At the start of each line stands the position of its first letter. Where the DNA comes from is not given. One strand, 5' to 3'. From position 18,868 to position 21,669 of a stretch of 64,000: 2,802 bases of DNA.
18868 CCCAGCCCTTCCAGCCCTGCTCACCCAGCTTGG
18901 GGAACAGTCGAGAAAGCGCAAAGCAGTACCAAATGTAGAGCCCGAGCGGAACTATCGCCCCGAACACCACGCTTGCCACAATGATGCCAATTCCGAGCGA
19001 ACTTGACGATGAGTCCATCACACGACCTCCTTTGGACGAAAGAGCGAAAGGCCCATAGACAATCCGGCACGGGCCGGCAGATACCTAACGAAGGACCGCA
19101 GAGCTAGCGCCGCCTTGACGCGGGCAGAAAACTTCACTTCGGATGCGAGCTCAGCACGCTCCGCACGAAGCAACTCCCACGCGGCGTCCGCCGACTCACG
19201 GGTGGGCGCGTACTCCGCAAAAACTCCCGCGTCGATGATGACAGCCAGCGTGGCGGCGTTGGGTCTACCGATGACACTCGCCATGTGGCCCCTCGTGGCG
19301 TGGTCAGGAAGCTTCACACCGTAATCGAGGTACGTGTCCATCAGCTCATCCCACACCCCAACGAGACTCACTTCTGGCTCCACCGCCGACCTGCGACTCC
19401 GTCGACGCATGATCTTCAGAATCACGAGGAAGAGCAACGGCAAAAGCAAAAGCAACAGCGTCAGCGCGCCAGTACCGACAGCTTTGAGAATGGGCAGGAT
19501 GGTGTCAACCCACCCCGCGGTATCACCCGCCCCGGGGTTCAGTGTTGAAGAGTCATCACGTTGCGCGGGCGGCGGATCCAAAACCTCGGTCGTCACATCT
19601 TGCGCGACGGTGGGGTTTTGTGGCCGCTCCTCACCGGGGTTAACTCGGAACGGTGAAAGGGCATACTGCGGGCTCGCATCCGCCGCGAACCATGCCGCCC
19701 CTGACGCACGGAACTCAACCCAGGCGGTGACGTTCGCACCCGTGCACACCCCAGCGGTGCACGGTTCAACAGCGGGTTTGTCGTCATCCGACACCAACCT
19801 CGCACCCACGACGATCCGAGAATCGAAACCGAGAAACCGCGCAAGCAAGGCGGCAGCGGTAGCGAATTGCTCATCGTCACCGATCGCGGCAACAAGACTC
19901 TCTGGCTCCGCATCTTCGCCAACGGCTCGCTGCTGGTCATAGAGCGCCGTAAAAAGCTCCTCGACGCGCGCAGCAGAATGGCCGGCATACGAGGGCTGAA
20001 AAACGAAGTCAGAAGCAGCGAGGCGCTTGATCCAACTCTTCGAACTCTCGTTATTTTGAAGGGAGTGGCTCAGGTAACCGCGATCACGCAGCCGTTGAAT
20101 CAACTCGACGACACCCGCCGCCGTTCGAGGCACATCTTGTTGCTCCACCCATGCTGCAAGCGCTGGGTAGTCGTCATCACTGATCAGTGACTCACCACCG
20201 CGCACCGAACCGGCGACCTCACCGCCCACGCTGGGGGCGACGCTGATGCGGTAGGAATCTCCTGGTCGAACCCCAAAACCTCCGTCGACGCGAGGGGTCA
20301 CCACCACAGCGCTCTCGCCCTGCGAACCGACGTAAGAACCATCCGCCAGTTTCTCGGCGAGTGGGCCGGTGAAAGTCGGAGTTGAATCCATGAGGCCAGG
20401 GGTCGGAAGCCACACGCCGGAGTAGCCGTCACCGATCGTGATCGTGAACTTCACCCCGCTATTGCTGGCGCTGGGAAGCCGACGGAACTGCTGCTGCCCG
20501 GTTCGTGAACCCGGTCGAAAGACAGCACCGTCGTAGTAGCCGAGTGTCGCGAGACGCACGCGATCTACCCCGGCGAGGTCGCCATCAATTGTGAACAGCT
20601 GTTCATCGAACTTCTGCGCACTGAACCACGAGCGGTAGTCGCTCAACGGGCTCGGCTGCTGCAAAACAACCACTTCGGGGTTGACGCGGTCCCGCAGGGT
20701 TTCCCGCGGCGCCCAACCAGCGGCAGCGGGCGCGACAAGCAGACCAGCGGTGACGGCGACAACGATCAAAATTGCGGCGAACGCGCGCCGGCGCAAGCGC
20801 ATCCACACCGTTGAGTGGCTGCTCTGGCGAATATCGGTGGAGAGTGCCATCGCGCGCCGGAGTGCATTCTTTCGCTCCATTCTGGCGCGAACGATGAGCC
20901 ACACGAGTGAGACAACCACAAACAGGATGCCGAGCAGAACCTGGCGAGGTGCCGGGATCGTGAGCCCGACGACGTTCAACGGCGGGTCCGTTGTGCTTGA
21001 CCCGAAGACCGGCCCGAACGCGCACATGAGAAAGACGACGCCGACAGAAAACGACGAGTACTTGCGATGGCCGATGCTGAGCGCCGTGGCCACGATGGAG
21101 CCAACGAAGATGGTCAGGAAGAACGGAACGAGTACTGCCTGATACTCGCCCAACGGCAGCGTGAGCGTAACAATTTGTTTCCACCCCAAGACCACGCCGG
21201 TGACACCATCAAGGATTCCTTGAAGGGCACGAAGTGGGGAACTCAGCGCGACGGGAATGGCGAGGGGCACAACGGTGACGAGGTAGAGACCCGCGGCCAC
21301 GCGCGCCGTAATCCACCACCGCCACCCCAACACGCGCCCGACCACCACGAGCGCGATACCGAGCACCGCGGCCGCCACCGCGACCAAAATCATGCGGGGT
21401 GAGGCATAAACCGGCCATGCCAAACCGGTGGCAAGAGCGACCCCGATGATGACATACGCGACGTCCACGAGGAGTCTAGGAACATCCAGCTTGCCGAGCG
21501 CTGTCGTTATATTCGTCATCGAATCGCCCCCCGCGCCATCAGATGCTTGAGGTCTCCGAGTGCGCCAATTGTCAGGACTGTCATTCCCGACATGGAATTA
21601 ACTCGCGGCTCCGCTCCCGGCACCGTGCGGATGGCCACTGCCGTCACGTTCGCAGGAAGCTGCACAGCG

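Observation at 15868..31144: Kinase / giant surface protein / MoxR-DUF58-pseudoTGase / FHA / PP2C / (TVVV)x8: a tightly coupled, functionally undescribed envelope module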

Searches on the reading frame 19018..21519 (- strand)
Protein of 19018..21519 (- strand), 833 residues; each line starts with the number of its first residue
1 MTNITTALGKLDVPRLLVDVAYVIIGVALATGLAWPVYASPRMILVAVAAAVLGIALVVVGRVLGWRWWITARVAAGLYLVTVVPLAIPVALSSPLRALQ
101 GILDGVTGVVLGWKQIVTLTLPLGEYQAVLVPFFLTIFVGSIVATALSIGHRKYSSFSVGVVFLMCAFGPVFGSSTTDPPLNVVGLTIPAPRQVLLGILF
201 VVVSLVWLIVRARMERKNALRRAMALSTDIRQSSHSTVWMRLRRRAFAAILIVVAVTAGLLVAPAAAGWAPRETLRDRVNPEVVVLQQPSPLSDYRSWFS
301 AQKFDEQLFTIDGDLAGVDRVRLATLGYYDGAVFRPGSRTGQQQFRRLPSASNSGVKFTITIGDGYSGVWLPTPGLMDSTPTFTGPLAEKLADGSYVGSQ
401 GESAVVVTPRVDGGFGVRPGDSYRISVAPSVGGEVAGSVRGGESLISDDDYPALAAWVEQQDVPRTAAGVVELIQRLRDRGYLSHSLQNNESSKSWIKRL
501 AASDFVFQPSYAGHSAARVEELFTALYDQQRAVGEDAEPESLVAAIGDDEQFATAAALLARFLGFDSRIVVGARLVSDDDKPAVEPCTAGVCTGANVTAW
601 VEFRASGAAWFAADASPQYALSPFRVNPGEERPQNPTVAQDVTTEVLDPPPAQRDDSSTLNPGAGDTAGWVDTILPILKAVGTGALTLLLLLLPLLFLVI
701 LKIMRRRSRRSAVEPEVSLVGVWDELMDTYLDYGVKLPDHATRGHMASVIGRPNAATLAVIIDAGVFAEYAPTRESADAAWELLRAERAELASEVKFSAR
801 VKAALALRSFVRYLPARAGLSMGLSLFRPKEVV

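Call 4: search_protein_families(library=pfam, proteins=[window:19018-21519:-], max_evalue=0.01)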
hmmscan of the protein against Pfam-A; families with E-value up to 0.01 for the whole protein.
window:19018-21519:- (833 aa): 2 families
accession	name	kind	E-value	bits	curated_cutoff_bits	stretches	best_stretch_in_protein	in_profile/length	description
PF01841.26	Transglut_core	-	1.9e-08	35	23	1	527-615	31-108/108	Transglutaminase-like superfamily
PF02238.20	COX7a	-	0.0033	18.2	22.1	0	24-45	31-52/53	Cytochrome c oxidase subunit VII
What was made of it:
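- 19018..21519 (-): Polytopic TgpA-like pseudo-transglutaminase (EsrD/Tgm-like), 833 aa. It has about 7 N-terminal TM segments, an external domain carrying the TGase-like core, a TM segment at 673-707 and a cytoplasmic tail. Transglut_core 1.9e-8 (call 4).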

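Call 10: find_homologous_proteins(query=window:19018-21519:-)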
Query window:19018-21519:- (833 aa): 410 proteins with E <= 0.001 among 8000 candidates; the best 120 are listed.
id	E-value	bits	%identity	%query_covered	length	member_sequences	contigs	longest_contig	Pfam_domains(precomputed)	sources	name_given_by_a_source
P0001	0.0e+0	1824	100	100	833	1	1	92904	PF01841.26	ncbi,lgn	-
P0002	0.0e+0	1461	77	100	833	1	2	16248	PF01841.26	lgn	-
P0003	0.0e+0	1386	74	99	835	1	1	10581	PF01841.26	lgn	-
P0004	0.0e+0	1370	73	100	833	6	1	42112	PF01841.26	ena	-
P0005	0.0e+0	1361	73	100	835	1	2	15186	PF01841.26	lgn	-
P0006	0.0e+0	1318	69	100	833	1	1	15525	PF01841.26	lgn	-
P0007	0.0e+0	1159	63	100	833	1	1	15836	PF01841.26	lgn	-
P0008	0.0e+0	1065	58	99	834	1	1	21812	PF01841.26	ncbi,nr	ncbi:MAG: hypothetical protein KF680_09940 [Cryobacterium sp.]|nr:hypothetical protein [Cryobacteriu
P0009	0.0e+0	1022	57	98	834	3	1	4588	PF01841.26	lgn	-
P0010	5.7e-282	956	55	98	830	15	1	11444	PF01841.26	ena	-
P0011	2.4e-280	951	55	98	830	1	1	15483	PF01841.26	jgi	jgi:hypothetical protein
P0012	1.2e-279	948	53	98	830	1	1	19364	PF01841.26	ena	-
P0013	1.9e-279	948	55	98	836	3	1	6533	PF13559.12,PF01841.26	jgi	-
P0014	1.7e-278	945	55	98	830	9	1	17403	PF01841.26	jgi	jgi:hypothetical protein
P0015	2.9e-277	940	55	98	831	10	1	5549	PF01841.26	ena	-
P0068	3.2e-218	745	46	96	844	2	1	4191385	PF01841.26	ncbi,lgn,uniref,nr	ncbi:hypothetical protein QFZ53_001012 [Microbacterium natoriense]|uniref:Transglutaminase-like doma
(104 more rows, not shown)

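Call 22: find_encoding_contigs(protein=P0001, flank=10000, max_places=3)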
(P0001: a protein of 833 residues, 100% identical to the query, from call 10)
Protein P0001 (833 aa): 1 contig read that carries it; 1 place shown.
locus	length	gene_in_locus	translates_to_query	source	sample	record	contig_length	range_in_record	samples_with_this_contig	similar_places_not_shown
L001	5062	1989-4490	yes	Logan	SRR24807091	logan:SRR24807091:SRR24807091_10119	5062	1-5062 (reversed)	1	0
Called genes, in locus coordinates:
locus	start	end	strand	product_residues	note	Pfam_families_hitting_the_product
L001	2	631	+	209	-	?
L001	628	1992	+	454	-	PF01882:DUF58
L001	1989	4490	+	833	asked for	PF01841:Transglut_core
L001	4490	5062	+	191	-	?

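Call 23: find_encoding_contigs(protein=P0068, flank=10000, max_places=2)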
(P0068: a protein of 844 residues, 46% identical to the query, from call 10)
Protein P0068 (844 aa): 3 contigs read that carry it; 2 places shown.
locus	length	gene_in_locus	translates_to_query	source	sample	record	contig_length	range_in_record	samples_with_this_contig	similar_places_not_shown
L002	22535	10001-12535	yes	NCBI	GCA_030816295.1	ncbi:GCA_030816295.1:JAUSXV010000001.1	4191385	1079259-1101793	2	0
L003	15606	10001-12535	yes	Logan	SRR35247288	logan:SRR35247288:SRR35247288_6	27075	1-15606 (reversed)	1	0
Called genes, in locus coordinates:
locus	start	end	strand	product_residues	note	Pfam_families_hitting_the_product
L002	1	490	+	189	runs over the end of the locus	PF03352:Adenine_glyco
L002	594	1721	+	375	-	PF00069:Pkinase, PF07714:PK_Tyr_Ser-Thr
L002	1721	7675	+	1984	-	PF17892:Cadherin_5 (weak), PF17963:Big_9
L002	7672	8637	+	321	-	PF00493:MCM (weak), PF20030:bpMoxR, PF00158:Sigma54_activat (faint), PF07726:AAA_3, PF07728:AAA_5, PF17863:AAA_lid_2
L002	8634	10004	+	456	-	PF01882:DUF58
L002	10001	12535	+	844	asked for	PF01841:Transglut_core (weak)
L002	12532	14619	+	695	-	PF18936:DUF5684, PF00498:FHA (weak)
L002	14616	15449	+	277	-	PF13672:PP2C_2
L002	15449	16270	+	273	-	-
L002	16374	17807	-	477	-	PF02720:DUF222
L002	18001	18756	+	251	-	PF09685:MamF_MmsF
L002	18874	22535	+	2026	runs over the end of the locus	PF17803:Cadherin_4 (weak), PF17892:Cadherin_5, PF17963:Big_9, PF17892:Cadherin_5 (weak), PF17963:Big_9, PF17963:Big_9, PF00041:fn3, PF00041:fn3, +2 more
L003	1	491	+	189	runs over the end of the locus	PF03352:Adenine_glyco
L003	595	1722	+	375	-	PF00069:Pkinase, PF07714:PK_Tyr_Ser-Thr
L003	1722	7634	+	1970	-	PF17892:Cadherin_5 (weak), PF17963:Big_9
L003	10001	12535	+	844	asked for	PF01841:Transglut_core (weak)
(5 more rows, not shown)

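Call 33: search_solved_structures(query=window:19018-21519:-, max_evalue=1, show_alignments=2)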
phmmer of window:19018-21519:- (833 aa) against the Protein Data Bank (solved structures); distinct sequences matched with E-value up to 1: 6.
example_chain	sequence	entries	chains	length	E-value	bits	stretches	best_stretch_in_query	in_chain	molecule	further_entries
1e68_A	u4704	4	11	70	0.083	14.4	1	666-710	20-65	AS-48 PROTEIN | PEPTIDE ANTIBIOTIC AS-48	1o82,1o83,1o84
4rgd_A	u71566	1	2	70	0.53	11.8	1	666-710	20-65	Bacteriocin AS-48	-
9s8c_A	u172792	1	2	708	0.54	11.8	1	689-807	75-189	Sodium/hydrogen exchanger 6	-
9s8g_A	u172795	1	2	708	0.54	11.7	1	689-807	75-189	Sodium/hydrogen exchanger 6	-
9s8d_B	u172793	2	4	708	0.55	11.7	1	689-807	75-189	Sodium/hydrogen exchanger 6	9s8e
9s0r_A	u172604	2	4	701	0.92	11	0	689-807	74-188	Sodium/hydrogen exchanger 6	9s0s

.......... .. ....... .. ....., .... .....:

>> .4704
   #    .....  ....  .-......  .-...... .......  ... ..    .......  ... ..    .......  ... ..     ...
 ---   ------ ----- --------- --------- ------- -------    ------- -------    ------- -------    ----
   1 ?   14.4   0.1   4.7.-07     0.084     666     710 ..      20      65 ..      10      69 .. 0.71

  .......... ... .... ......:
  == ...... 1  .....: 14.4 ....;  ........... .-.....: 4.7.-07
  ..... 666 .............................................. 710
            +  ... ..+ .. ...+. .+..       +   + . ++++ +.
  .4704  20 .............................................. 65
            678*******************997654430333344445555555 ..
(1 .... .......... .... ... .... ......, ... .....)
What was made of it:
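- Tried and rejected: It gave only noise (call 33).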

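Call 35: search_solved_structures(query=A2, max_evalue=10, show_alignments=4)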
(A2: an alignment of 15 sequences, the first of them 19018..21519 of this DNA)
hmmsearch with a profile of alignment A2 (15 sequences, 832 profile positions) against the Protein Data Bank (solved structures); distinct sequences matched with E-value up to 10: 2.
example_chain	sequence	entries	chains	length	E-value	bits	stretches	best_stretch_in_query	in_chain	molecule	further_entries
6g49_A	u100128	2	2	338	0.28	12.2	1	551-630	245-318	Protein-glutamine gamma-glutamyltransferase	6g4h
3ebk_A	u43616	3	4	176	0.32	12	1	283-343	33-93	Allergen Bla g 4 | Bla g 4 allergen variant 1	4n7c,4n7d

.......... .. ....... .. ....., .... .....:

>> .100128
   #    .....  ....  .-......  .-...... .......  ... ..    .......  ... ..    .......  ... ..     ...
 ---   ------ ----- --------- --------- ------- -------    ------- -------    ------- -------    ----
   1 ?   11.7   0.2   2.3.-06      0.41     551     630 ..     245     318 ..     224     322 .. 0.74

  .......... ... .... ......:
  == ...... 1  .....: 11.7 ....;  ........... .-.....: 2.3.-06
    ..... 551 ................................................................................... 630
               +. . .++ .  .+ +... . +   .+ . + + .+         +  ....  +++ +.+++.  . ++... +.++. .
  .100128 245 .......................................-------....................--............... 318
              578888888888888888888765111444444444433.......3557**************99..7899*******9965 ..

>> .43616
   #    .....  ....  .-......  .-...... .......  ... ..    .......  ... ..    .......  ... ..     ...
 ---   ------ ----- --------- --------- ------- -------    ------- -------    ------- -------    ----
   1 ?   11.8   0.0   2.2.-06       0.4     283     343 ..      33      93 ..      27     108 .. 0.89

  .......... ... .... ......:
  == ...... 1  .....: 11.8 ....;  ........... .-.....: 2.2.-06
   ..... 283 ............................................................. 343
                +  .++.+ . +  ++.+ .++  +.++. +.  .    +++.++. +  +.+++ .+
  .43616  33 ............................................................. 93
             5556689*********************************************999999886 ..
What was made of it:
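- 19018..21519 (-): The alignment to 6g49 places D549 at the Cys position and T598 at the His position (call 35).
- On Active transglutaminase-like cysteine enzymes (Transglut_core): D549, T598 and D614 occupy the triad positions (call 35).
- Closest known: TgpA with its MoxR and DUF58 partners. Same: The best PDB sequence match is 6g49, but it is weak (E 0.28, call 35).
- Checked: Aligned to TgpA (PDB 6g49), the catalytic Cys position is D549, the His position is T598, and the Asp is kept as D614 (call 35).
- Tried and rejected: The profile search gave one weak but interpretable match, to 6g49 (E 0.28, call 35).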

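Call 41: search_protein_representatives(protein=window:19018-21519:-)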
Query: 833 residues. Proteins with E-value up to 0.001 (for the whole library): 1765; up to 1e-10: 1020; up to 1e-30: 298. The best 150 are listed.
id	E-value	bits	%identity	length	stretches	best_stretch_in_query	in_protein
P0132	1.7e-210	718.0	47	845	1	20-812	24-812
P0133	5.9e-198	676.5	44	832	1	16-814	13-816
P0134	2.0e-194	664.7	44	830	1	19-817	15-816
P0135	2.6e-194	664.4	43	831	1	20-815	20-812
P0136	3.4e-191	654.1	44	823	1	24-817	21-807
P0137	6.5e-190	649.8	45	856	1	15-815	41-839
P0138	6.8e-179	613.4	43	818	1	10-815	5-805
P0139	7.9e-176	603.3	41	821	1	16-813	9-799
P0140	4.0e-171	587.7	41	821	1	26-814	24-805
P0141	4.2e-163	561.2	44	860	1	19-814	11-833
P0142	1.8e-160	552.4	41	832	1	16-814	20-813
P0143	2.6e-159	548.6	42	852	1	18-817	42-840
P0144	2.7e-151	522.1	41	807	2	437-813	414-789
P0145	7.0e-147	507.5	38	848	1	14-820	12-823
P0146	4.2e-146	504.9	40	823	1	13-818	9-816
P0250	1.5e-70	255.1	33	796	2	16-495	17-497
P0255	4.8e-67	243.5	36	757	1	16-819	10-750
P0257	3.4e-65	237.4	32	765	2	16-493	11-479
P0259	1.1e-64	235.7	35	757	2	23-495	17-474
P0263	8.1e-64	232.8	35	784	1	20-819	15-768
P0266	3.0e-62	227.6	34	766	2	17-495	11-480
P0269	6.6e-60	219.9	33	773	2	15-495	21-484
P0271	5.9e-59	216.7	32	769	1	17-816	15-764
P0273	1.1e-57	212.5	27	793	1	17-807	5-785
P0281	1.3e-54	202.3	35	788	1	19-815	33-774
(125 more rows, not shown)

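Call 49: find_related_loci(query=A4, collection=genome_contigs, flank=10000)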
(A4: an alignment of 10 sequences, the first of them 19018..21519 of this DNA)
Query A4 (833 aa) in genome_contigs; peptide patterns used: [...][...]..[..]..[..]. (x = any residue, [..] = any of these).
600 stretches matched a pattern (row limit reached: there are more); 472 encode a relative of the query (tblastn E <= 1e-3); the best 80 are kept; 80 distinct loci.
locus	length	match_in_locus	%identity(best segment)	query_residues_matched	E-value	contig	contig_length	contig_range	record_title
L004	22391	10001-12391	49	35-832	0e+0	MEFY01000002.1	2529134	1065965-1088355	MAG: Leifsonia sp. SCN 70-46 ABT06_C0002, whole genome shotgun sequence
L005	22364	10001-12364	45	27-812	0e+0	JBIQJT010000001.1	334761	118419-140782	MAG: Actinomycetales bacterium isolate mag.27f NODE_17_length_334761, whole genome shotgun sequence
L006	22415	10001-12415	46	20-829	0e+0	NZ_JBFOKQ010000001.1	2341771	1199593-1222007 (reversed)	Microbacterium sp. 179-I 3D4 NHS NODE_1_length_2341771_cov_260.588867, whole genome shotgun sequence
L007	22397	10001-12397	47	17-817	0e+0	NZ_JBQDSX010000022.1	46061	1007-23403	MAG: Microbacterium sp. isolate AOP28_A2_surf _bin _7 AOP28_A2_surf.bin.7_22, whole genome shotgun sequence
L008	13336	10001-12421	45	20-831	0e+0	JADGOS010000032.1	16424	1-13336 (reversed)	MAG: Demequinaceae bacterium isolate Chersky.27_6 contig-100_380, whole genome shotgun sequence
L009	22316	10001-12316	46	20-793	7e-174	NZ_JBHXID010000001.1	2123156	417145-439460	Microbacterium sp. NPDC058342 NPDC058342_T37_H7.ctg-0001, whole genome shotgun sequence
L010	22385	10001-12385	43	15-812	2e-169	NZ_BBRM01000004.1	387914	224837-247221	Demequina sp. NBRC 110056, whole genome shotgun sequence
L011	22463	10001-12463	43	11-821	3e-150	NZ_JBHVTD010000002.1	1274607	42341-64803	Agromyces sp. NPDC058104 NPDC058104_T29_C6.ctg-0002, whole genome shotgun sequence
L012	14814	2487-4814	46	16-793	3e-167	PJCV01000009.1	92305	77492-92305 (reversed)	Actinomycetales bacterium SN12 NODE_9_length_92305_cov_143.035041, whole genome shotgun sequence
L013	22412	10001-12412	35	16-817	3e-130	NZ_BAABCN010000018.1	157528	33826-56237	Leifsonia kafniensis strain JCM 17021 sequence18, whole genome shotgun sequence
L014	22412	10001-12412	37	8-810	8e-130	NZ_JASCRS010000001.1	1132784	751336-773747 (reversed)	Leucobacter sp. UT-8R-CII-1-4 NODE_1, whole genome shotgun sequence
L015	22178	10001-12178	41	34-768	1e-128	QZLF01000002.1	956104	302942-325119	MAG: Candidatus Leucobacter sulfamidivorax isolate GP Scaffold_02, whole genome shotgun sequence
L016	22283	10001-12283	35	13-752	4e-125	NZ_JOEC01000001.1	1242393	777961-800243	Mycetocola saprophilus strain NRRL B-24119 contig1.1, whole genome shotgun sequence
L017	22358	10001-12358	38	15-810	3e-125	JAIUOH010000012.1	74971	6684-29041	MAG: Actinomycetota bacterium isolate LEU1 spades-bin.56~NODE_934_length_74971_cov_2.44899, whole genome shotgun sequenc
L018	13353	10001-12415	36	10-817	8e-123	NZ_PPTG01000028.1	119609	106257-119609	Cryobacterium aureum strain Hh31 C391, whole genome shotgun sequence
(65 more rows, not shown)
